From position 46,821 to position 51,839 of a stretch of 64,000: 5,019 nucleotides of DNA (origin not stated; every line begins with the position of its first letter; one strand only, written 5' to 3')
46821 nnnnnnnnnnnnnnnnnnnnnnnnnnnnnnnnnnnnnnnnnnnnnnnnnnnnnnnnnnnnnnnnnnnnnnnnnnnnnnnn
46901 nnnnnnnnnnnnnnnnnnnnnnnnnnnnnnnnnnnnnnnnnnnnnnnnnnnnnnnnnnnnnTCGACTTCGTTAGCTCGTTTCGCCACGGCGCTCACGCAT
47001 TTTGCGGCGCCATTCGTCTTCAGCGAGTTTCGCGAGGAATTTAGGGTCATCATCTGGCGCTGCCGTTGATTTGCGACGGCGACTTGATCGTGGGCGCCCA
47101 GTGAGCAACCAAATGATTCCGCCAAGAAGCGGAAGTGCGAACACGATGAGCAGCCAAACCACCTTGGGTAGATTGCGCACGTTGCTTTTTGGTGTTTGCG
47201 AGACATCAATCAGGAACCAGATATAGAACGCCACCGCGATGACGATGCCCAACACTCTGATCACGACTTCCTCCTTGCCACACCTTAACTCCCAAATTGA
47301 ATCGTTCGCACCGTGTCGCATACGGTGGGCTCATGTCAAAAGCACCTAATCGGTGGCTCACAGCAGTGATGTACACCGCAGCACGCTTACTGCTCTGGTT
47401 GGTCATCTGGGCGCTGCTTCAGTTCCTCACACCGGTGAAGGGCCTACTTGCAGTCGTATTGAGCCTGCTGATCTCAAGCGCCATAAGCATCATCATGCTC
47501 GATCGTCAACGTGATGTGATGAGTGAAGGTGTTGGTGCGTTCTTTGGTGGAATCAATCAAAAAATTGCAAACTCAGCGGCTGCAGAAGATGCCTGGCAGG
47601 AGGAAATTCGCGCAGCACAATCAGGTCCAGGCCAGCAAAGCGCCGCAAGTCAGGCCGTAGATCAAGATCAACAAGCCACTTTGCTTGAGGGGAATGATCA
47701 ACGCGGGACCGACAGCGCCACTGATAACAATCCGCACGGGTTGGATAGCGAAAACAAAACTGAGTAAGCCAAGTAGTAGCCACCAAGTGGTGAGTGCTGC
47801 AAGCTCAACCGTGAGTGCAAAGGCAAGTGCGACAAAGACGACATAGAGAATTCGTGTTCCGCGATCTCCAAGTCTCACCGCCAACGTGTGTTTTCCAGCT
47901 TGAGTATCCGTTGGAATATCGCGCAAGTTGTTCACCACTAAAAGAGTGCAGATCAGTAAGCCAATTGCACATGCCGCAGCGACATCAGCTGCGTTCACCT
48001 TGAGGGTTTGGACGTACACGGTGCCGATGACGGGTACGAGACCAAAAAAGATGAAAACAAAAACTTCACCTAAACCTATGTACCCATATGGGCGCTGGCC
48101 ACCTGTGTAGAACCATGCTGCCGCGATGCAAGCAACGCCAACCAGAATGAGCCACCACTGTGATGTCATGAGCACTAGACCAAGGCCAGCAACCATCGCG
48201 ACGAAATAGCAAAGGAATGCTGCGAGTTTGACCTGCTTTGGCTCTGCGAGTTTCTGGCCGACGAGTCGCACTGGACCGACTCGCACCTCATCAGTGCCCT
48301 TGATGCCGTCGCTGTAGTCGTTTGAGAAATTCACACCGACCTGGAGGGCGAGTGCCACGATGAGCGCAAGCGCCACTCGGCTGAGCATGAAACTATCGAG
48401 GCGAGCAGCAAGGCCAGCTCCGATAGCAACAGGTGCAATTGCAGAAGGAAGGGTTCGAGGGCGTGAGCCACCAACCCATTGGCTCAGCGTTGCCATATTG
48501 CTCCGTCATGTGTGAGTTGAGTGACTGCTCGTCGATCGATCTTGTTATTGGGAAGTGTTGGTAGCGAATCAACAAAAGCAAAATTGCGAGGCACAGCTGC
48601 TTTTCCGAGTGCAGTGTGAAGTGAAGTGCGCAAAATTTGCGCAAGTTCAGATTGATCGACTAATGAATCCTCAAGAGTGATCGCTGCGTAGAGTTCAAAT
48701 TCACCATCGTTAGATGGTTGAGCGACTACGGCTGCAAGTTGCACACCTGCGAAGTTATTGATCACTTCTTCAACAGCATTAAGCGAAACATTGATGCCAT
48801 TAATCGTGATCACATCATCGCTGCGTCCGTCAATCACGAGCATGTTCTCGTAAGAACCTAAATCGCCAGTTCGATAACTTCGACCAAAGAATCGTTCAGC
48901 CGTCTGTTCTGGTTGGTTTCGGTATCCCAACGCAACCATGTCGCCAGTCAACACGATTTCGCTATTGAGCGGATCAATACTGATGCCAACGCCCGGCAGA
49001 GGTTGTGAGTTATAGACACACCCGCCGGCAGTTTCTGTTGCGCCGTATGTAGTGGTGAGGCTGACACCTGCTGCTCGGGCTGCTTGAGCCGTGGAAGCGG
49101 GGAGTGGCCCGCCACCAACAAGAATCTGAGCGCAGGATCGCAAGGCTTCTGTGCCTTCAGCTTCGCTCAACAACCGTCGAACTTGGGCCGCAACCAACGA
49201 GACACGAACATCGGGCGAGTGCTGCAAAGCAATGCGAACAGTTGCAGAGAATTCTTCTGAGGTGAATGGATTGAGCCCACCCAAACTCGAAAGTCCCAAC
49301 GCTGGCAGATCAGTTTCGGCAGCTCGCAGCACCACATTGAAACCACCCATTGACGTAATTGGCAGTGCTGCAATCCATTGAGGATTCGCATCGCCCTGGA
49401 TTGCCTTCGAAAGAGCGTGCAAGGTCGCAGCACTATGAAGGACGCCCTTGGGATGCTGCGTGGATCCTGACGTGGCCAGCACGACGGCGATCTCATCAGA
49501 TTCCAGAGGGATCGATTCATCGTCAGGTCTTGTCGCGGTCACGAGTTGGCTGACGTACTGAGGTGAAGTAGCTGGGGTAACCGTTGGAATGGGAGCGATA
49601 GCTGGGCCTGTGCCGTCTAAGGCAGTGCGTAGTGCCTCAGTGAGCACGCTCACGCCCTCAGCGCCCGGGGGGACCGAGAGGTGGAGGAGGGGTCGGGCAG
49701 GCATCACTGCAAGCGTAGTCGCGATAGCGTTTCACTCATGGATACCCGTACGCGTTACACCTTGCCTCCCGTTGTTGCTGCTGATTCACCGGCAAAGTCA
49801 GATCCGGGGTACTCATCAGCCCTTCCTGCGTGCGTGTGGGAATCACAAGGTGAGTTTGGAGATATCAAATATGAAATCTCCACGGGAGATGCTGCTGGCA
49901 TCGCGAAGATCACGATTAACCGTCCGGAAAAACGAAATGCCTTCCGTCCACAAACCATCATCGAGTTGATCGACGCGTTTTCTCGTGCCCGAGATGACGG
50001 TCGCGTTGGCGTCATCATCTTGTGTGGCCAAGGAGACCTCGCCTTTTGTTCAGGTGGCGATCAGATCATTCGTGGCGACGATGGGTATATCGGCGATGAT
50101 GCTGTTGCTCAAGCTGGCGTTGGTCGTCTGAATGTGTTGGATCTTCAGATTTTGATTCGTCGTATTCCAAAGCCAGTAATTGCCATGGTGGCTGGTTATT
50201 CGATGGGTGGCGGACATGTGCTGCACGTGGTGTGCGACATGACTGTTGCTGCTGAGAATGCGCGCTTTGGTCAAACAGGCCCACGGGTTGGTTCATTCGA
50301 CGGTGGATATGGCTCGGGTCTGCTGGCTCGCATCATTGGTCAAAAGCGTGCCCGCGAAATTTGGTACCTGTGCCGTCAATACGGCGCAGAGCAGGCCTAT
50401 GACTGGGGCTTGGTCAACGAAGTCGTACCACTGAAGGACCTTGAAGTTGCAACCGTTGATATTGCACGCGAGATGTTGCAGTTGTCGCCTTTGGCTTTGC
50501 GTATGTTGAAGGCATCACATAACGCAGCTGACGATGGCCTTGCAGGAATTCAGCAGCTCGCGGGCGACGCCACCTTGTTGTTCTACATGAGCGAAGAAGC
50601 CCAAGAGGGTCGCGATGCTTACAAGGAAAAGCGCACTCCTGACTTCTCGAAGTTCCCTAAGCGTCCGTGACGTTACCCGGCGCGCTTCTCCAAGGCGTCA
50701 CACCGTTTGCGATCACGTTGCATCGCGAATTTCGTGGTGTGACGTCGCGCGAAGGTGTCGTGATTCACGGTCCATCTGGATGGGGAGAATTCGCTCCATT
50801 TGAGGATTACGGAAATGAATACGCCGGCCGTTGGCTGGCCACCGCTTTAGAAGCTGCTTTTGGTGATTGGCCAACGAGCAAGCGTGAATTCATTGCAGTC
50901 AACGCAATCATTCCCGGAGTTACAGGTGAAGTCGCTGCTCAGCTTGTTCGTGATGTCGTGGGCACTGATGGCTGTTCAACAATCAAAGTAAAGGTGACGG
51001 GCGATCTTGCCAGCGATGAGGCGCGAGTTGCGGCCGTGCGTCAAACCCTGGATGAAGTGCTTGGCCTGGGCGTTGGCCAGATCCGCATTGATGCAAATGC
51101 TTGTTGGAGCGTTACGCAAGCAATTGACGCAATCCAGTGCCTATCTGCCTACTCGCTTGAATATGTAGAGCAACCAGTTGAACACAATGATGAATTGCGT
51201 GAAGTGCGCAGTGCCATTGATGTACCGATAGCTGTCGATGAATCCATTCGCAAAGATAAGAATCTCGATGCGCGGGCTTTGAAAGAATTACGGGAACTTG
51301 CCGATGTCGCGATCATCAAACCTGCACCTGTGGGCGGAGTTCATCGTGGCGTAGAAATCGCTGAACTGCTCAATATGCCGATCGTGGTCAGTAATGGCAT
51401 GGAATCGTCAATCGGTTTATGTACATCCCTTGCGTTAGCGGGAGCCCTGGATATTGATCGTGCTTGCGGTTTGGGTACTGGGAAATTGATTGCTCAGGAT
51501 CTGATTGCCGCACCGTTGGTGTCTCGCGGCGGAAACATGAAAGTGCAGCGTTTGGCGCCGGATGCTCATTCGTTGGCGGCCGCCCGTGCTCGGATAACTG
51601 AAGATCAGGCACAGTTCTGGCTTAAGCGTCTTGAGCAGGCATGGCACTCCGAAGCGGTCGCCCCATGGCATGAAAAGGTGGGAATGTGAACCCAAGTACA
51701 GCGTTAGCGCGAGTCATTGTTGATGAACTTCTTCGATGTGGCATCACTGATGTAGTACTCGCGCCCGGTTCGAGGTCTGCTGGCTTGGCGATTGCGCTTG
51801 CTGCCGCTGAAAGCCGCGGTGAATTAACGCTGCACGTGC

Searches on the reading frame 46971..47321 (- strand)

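Call 87: search_protein_families(library=pfam, max_evalue=0.01, proteins=[window:46971-47321:-])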
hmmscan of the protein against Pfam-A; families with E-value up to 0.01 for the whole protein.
window:46971-47321:- (116 aa): 2 families
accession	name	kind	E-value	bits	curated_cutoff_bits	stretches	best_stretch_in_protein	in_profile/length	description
PF13396.11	PLDc_N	-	5.4e-10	39.5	23.3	1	31-76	1-42/42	Phospholipase_D-nuclease N-terminal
PF10101.14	DUF2339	-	0.0097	15.1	33.6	1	23-80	475-540/659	Predicted membrane protein (DUF2339)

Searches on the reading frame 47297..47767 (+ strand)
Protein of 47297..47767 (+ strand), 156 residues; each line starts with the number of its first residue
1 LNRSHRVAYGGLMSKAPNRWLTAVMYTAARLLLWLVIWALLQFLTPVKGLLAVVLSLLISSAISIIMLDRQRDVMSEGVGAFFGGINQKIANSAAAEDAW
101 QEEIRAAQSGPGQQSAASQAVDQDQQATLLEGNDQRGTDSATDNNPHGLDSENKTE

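Call 6: search_protein_families(library=ncbifam, proteins=[window:47297-47767:+])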
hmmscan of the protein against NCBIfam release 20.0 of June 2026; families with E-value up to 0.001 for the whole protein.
window:47297-47767:+ (156 aa): 1 family
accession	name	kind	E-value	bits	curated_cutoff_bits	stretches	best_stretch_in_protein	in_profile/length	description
NF041732.1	hist_kin_CseC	equivalog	0.00019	20.6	700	1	37-135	7-95/424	two-component system sensor histidine kinase CseC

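Call 87: search_protein_families(library=pfam, max_evalue=0.01, proteins=[window:47297-47767:+])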
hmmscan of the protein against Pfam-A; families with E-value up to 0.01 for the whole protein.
window:47297-47767:+ (156 aa): 1 family
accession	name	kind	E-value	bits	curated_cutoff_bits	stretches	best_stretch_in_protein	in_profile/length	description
PF14012.11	DUF4229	-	9.1e-11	42.1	27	1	25-79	2-61/68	Protein of unknown function (DUF4229)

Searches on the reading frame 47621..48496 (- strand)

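Call 6: search_protein_families(library=ncbifam, proteins=[window:47621-48496:-])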
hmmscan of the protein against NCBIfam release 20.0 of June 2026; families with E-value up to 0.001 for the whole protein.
window:47621-48496:- (291 aa): 12 families
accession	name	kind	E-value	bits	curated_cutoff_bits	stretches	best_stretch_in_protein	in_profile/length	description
NF004751.0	PRK06080.1-3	equivalog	2.6e-115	385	264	1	1-289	7-294/296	1,4-dihydroxy-2-naphthoate polyprenyltransferase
TIGR00751.1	menA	equivalog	5.4e-80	268.9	102.15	1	12-282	1-279/284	1,4-dihydroxy-2-naphthoate octaprenyltransferase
NF004750.0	PRK06080.1-2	equivalog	1.3e-60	205.2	346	1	3-271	5-281/301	1,4-dihydroxy-2-naphthoate polyprenyltransferase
NF004749.0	PRK06080.1-1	equivalog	2.1e-46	158.5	277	1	7-285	22-302/311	1,4-dihydroxy-2-naphthoate polyprenyltransferase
NF004754.0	PRK06080.1-6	equivalog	2.2e-43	148.8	522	1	6-260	11-273/308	1,4-dihydroxy-2-naphthoate polyprenyltransferase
NF009926.0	PRK13387.1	equivalog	4.4e-28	98.3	316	1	12-281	11-304/317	1,4-dihydroxy-2-naphthoate polyprenyltransferase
NF004753.0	PRK06080.1-5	equivalog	2.6e-27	95.8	555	1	9-273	16-288/312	1,4-dihydroxy-2-naphthoate polyprenyltransferase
TIGR02235.1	menA_cyano-plnt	equivalog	7.2e-24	84.6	225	1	17-268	12-262/285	2-carboxy-1,4-naphthoquinone phytyltransferase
NF004752.0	PRK06080.1-4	subfamily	2.1e-20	73.6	289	1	19-257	18-266/300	1,4-dihydroxy-2-naphthoate polyprenyltransferase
NF004617.0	PRK05951.1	equivalog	3.9e-18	65.6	239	1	12-248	22-261/306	prenyltransferase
NF009523.0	PRK12884.1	equivalog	4.6e-06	26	269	1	35-235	33-221/279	prenyltransferase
NF009521.0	PRK12882.1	equivalog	9.9e-05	21.7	296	1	24-258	25-242/280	geranylgeranylglycerol-phosphate geranylgeranyltransferase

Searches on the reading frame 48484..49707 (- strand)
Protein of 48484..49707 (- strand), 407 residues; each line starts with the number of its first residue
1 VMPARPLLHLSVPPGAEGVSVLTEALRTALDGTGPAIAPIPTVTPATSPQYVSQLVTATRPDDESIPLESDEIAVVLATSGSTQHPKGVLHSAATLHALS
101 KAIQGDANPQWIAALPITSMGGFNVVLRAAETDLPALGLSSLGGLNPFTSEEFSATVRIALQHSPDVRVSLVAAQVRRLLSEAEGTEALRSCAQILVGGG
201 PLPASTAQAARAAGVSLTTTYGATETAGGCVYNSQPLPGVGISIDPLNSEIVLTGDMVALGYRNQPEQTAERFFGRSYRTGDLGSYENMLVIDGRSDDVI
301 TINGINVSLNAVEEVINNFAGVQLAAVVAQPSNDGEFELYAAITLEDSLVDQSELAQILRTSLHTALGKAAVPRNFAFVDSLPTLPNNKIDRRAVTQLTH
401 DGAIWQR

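Call 6: search_protein_families(library=ncbifam, proteins=[window:48484-49707:-])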
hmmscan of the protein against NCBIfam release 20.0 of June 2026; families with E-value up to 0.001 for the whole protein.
window:48484-49707:- (407 aa): 103 families (the best 25 are shown)
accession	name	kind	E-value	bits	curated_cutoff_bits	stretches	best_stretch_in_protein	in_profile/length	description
NF005877.1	PRK07824.1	equivalog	5.4e-64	216.5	345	1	24-397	3-360/362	o-succinylbenzoate--CoA ligase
TIGR01923.1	menE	equivalog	6e-37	127.5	330.15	1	53-395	93-442/442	o-succinylbenzoate--CoA ligase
NF004837.0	PRK06187.1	subfamily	1.8e-36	125.5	476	2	250-398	374-521/531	long-chain-fatty-acid--CoA ligase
NF002966.0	PRK03640.1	equivalog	1e-30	106.8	556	2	249-399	333-480/483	o-succinylbenzoate--CoA ligase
NF003417.0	PRK04813.1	subfamily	5.1e-29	101.2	476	1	248-397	345-501/505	D-alanine--poly(phosphoribitol) ligase subunit DltA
TIGR01733.1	AA-adenyl-dom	subfamily_domain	9.9e-28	97.1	317.4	2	249-327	320-409/409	amino acid adenylation domain-containing protein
NF004114.0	PRK05605.1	equivalog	2.8e-26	92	766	1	249-397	420-567/575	long-chain-fatty-acid--CoA ligase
TIGR01734.1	D-ala-DACP-lig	equivalog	1.3e-25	90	559.85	1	249-397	344-500/504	D-alanine--poly(phosphoribitol) ligase subunit DltA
NF006539.0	PRK09029.1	equivalog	3.1e-25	88.9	494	1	55-398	119-450/458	o-succinylbenzoate--CoA ligase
NF004758.0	PRK06087.1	equivalog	3.1e-22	78.7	736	2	40-228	157-341/548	medium-chain fatty-acid--CoA ligase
NF052269.1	Staph_lig_FadD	equivalog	8.9e-22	77.1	650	2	250-401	345-495/499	long-chain-fatty-acid--CoA ligase FadD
NF006181.0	PRK08314.1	subfamily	1.1e-21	76.8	705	2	249-395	399-550/563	long-chain-fatty-acid--CoA ligase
NF005660.0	PRK07445.1-2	equivalog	1.1e-20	73.8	525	1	62-398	61-389/397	O-succinylbenzoic acid--CoA ligase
NF004797.0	PRK06145.1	equivalog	1.1e-20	73.5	850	1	248-395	345-491/499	acyl-CoA synthetase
NF053567.1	HBDA_AROS1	equivalog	1.3e-20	73.3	1000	1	251-395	369-515/523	3-hydroxybenzoate--CoA ligase HbdA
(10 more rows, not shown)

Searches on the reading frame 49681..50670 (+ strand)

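Call 6: search_protein_families(library=ncbifam, proteins=[window:49681-50670:+])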
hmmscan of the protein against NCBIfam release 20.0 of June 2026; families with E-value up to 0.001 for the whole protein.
window:49681-50670:+ (329 aa): 72 families (the best 25 are shown)
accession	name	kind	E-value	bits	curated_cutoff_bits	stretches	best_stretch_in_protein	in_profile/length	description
NF005637.0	PRK07396.1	equivalog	2.7e-135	450.1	380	1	52-329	5-273/273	1,4-dihydroxy-2-naphthoyl-CoA synthase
TIGR01929.1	menB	equivalog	7.5e-121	402.6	342.7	1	59-325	1-259/259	1,4-dihydroxy-2-naphthoyl-CoA synthase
NF006186.0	PRK08321.1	equivalog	8.9e-98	327.6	378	1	56-327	19-300/302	1,4-dihydroxy-2-naphthoyl-CoA synthase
TIGR03210.1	badI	equivalog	6.4e-77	258.3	467.6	1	60-325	2-256/256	2-ketocyclohexanecarboxyl-CoA hydrolase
NF051848.1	EnCoAHydtEchA19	equivalog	4.6e-42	144.3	400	1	75-323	11-256/258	enoyl-CoA hydratase EchA19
NF004781.0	PRK06127.1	subfamily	2.1e-38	132.5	291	1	65-323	12-267/269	enoyl-CoA hydratase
NF042430.2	EnCoAhydt_DpgD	equivalog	3.2e-38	131.7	400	1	74-323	7-256/258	enoyl-CoA-hydratase DpgD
NF006140.0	PRK08290.1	subfamily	8.1e-38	130.3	280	1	60-285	8-242/292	enoyl-CoA hydratase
NF005802.0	PRK07657.1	equivalog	3.1e-37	128.5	363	1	72-322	12-257/260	enoyl-CoA hydratase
NF004840.0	PRK06190.1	equivalog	9.9e-37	126.9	253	1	69-287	9-220/260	enoyl-CoA hydratase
NF006008.0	PRK08139.1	equivalog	9.9e-37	126.9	313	1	69-323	16-264/266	enoyl-CoA hydratase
NF006699.0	PRK09245.1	subfamily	1.3e-36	126.3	354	1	72-323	11-264/266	crotonase/enoyl-CoA hydratase family protein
NF005675.0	PRK07468.1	equivalog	9.6e-36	123.8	350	1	69-323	10-260/262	crotonase/enoyl-CoA hydratase family protein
NF004475.0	PRK05809.1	subfamily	1e-35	123.5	394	1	72-323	12-258/260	short-chain-enoyl-CoA hydratase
NF004796.0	PRK06144.1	subfamily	1.2e-35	123.3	272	1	67-323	11-260/262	enoyl-CoA hydratase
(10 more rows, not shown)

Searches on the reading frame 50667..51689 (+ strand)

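Call 6: search_protein_families(library=ncbifam, proteins=[window:50667-51689:+])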
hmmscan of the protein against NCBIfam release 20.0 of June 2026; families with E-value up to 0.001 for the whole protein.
window:50667-51689:+ (340 aa): 15 families
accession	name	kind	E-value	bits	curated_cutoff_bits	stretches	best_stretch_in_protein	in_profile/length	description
NF002782.0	PRK02901.1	equivalog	2.3e-89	299.6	288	1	8-327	11-322/328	o-succinylbenzoate synthase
TIGR01927.1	menC_gam_Gplu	equivalog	2.3e-27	96.1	130.55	1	85-283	108-305/307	o-succinylbenzoate synthase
NF003473.0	PRK05105.1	equivalog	1.4e-21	76.8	236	1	93-282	126-311/331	o-succinylbenzoate synthase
NF002739.0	PRK02714.1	equivalog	6e-21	75.2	259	1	58-277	92-307/320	o-succinylbenzoate synthase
TIGR02534.1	mucon_cyclo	subfamily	4.8e-17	62.1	334.95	1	100-292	155-346/368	muconate/chloromuconate family cycloisomerase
NF042940.1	racemase_DgcA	equivalog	1.4e-12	47.5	400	1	103-260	140-287/323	N-acetyl-D-Glu racemase DgcA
TIGR01928.1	menC_lowGC_arch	equivalog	2.8e-12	46.3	200.65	1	138-260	176-299/325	o-succinylbenzoate synthase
NF041118.1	A_G_epim_Thtga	equivalog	1.8e-10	40.5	500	1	100-258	151-306/341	L-Ala-D/L-Glu epimerase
NF047820.1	TalGalacDh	equivalog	2.8e-09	36.4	500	1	100-234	164-293/371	L-talarate/galactarate dehydratase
NF043002.1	HProlDhtase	equivalog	2.4e-08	33.2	500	1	90-231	147-278/366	cis-3-hydroxy-L-proline dehydratase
NF047905.1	SucbenSynMenCBdel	equivalog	7.4e-07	28.7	500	1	96-261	116-269/327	o-succinylbenzoate synthase MenC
NF040790.2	glucon_galact_dh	equivalog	1.9e-06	27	750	1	113-243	173-300/390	bifunctional D-gluconate/D-galactonate dehydratase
NF010624.0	PRK14017.1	equivalog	3.1e-06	26.5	311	1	73-265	111-301/382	galactonate dehydratase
NF011708.0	PRK15129.1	equivalog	3.4e-06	26.3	343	1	97-263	139-289/321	L-Ala-D/L-Glu epimerase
NF040866.1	AraD_Arch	equivalog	0.00026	20.1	650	1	102-262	163-320/372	arabinonate dehydratase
